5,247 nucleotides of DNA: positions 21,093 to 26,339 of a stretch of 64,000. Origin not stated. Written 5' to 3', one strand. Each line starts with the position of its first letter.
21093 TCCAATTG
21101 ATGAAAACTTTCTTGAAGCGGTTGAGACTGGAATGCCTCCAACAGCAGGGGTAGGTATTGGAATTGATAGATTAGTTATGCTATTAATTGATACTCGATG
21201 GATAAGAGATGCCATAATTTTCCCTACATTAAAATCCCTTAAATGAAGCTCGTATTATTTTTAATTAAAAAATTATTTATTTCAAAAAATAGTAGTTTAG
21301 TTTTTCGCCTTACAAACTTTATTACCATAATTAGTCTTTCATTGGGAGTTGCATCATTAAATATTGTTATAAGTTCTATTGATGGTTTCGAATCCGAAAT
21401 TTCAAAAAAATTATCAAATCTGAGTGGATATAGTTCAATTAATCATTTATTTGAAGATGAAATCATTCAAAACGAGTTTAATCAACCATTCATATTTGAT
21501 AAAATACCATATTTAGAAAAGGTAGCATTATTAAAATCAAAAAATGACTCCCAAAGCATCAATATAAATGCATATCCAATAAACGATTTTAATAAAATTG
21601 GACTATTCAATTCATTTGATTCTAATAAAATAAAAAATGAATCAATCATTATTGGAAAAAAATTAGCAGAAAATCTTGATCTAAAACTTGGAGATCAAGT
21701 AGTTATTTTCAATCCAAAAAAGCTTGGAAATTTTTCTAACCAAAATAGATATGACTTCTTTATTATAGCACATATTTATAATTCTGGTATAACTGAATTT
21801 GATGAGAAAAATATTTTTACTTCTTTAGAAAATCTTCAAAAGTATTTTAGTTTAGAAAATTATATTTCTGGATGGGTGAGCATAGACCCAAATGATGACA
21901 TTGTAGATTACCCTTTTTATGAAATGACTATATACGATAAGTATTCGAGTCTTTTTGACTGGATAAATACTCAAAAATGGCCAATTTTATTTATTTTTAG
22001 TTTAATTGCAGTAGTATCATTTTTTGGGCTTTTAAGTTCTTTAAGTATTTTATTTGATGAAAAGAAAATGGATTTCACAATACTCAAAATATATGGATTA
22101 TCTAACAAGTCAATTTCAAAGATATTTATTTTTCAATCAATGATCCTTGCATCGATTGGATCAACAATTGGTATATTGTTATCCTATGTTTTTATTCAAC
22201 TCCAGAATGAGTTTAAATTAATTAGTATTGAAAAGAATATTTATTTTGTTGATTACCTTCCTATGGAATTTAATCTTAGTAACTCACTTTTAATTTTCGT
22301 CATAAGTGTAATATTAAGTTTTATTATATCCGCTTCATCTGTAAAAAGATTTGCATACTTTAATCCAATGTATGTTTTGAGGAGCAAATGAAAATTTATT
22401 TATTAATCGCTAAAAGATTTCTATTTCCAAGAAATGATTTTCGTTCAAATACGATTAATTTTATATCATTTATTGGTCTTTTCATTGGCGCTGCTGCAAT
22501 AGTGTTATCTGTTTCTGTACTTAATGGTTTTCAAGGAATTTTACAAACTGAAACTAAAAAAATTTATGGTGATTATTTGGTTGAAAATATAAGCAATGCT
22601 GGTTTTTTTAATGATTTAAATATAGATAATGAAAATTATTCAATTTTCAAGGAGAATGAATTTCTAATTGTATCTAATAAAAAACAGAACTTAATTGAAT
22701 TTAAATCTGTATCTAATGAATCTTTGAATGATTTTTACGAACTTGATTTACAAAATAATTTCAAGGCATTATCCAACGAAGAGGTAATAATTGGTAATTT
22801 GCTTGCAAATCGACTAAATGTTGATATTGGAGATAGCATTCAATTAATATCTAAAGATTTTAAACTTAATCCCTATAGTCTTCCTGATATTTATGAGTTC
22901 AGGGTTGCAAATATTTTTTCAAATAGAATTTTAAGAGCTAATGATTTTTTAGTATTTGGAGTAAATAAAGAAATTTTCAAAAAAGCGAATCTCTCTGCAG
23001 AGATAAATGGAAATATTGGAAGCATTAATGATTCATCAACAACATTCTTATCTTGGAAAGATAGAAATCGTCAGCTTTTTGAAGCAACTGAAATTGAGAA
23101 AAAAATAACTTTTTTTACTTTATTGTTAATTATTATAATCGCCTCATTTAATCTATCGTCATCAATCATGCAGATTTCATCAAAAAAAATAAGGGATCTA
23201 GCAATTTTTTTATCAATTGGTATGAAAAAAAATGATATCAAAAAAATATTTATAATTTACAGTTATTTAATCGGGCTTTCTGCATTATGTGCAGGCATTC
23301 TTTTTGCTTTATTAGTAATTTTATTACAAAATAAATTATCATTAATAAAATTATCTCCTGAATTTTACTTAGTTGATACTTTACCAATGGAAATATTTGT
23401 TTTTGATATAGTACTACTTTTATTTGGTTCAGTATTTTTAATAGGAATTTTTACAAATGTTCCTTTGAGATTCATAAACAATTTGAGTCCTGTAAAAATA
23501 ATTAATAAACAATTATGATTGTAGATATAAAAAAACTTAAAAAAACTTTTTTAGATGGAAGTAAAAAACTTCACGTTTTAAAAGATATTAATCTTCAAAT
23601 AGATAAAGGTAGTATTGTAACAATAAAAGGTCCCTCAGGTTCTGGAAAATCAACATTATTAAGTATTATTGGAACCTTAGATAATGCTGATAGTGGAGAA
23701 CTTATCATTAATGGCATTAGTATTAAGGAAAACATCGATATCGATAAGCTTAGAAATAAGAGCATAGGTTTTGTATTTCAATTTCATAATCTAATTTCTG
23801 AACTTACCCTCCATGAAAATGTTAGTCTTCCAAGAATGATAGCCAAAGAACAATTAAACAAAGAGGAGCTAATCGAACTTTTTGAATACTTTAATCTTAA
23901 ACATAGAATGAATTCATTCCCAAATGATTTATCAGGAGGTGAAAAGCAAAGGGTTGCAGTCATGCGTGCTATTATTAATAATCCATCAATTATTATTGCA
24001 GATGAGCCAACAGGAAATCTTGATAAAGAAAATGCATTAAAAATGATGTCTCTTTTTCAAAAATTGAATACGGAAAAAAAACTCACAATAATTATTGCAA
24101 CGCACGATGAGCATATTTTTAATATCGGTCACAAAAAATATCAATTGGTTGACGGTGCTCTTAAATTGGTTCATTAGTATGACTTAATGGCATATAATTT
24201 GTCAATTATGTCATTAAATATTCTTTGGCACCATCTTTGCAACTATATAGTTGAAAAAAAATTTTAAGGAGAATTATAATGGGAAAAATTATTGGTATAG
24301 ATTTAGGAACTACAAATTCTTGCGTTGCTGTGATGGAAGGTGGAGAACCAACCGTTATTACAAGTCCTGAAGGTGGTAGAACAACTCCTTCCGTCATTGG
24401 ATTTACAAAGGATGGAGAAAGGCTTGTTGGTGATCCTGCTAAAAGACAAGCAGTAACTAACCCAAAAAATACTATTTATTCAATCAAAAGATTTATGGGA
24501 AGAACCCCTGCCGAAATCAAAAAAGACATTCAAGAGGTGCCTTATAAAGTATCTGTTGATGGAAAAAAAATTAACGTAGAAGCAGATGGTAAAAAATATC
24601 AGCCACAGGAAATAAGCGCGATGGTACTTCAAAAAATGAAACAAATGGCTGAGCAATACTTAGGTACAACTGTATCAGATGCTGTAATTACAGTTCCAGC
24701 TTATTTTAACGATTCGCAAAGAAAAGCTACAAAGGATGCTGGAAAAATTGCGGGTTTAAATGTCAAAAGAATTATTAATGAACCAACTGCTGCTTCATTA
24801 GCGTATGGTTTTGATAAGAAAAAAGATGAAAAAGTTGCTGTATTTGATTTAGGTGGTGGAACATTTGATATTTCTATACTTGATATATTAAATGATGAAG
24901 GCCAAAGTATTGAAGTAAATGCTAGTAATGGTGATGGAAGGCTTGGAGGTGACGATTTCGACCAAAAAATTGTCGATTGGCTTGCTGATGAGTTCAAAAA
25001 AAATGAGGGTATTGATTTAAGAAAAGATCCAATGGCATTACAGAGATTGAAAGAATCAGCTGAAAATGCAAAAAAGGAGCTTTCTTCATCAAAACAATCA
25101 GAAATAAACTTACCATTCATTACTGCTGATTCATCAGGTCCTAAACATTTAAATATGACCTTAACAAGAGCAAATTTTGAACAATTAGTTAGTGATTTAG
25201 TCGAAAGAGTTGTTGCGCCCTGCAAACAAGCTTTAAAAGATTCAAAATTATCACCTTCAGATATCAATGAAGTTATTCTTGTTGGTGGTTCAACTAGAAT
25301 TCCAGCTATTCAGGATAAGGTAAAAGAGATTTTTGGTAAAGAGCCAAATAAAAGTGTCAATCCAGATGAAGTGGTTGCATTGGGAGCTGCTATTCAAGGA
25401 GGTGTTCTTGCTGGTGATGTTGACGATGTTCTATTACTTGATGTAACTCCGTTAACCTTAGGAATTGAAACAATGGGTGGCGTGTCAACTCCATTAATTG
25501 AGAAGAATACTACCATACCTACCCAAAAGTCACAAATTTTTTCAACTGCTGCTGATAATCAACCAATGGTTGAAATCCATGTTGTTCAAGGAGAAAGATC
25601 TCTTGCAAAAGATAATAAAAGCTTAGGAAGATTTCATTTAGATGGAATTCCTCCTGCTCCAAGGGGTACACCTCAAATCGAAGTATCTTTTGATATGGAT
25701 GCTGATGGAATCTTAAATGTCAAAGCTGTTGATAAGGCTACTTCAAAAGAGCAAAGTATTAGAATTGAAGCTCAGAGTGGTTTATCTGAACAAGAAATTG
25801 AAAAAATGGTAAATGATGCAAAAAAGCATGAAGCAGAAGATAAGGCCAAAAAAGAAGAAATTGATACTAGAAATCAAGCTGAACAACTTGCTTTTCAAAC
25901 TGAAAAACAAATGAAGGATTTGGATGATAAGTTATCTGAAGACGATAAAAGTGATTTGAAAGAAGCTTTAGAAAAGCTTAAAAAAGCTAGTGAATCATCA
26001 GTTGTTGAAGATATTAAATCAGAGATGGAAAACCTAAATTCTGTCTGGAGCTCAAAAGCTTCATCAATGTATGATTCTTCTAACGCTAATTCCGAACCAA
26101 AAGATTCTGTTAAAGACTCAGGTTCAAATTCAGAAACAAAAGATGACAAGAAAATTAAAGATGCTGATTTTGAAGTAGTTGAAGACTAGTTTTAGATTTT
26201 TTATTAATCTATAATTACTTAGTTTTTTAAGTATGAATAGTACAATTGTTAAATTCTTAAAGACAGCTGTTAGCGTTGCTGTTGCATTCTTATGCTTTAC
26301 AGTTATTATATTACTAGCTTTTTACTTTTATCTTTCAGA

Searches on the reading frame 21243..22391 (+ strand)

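Call 57: search_protein_families(library=pfam, proteins=[window:21243-22391:+], max_evalue=0.00001)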
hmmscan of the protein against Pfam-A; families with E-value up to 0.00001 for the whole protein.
window:21243-22391:+ (382 aa): 2 families
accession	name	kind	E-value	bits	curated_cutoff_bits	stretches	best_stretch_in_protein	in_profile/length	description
PF02687.27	FtsX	-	3.9e-15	56.4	25.5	1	250-375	2-120/120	FtsX-like permease C-terminal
PF12704.14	MacB_PCD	-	3.3e-08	34.5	27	1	26-219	2-196/207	MacB-like periplasmic core domain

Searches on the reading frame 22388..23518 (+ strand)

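Call 57: search_protein_families(library=pfam, proteins=[window:22388-23518:+], max_evalue=0.00001)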
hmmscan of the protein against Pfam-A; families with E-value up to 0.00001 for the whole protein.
window:22388-23518:+ (376 aa): 1 family
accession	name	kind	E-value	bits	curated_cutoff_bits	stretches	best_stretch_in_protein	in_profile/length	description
PF02687.27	FtsX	-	1.8e-11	44.5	25.5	1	243-368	2-120/120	FtsX-like permease C-terminal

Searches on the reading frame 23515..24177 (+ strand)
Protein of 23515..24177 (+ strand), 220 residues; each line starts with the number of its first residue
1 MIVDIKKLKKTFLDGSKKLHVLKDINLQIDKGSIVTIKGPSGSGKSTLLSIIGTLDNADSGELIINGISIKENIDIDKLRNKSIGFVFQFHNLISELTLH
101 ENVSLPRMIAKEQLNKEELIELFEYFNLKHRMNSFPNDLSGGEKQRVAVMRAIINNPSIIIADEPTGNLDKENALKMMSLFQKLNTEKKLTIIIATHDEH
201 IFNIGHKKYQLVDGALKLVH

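Call 57: search_protein_families(library=pfam, proteins=[window:23515-24177:+], max_evalue=0.00001)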
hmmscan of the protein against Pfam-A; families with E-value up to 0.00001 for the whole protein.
window:23515-24177:+ (220 aa): 2 families
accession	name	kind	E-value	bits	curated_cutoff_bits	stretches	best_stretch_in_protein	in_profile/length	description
PF00005.33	ABC_tran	-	4.2e-33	115.3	25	1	22-166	1-136/137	ABC transporter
PF02463.25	SMC_N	-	2.6e-06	27.5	40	0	26-210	19-210/220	RecF/RecN/SMC N terminal domain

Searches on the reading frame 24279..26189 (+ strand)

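Call 57: search_protein_families(library=pfam, proteins=[window:24279-26189:+], max_evalue=0.00001)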
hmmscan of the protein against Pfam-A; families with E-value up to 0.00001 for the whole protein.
window:24279-26189:+ (636 aa): 2 families
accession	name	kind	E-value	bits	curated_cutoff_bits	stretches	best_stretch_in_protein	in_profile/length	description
PF00012.26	HSP70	-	8.1e-262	870.2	20.6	1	4-598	1-598/599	Hsp70 protein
PF06723.19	MreB_Mbl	-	1.1e-16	61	27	1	114-371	75-316/327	MreB/Mbl protein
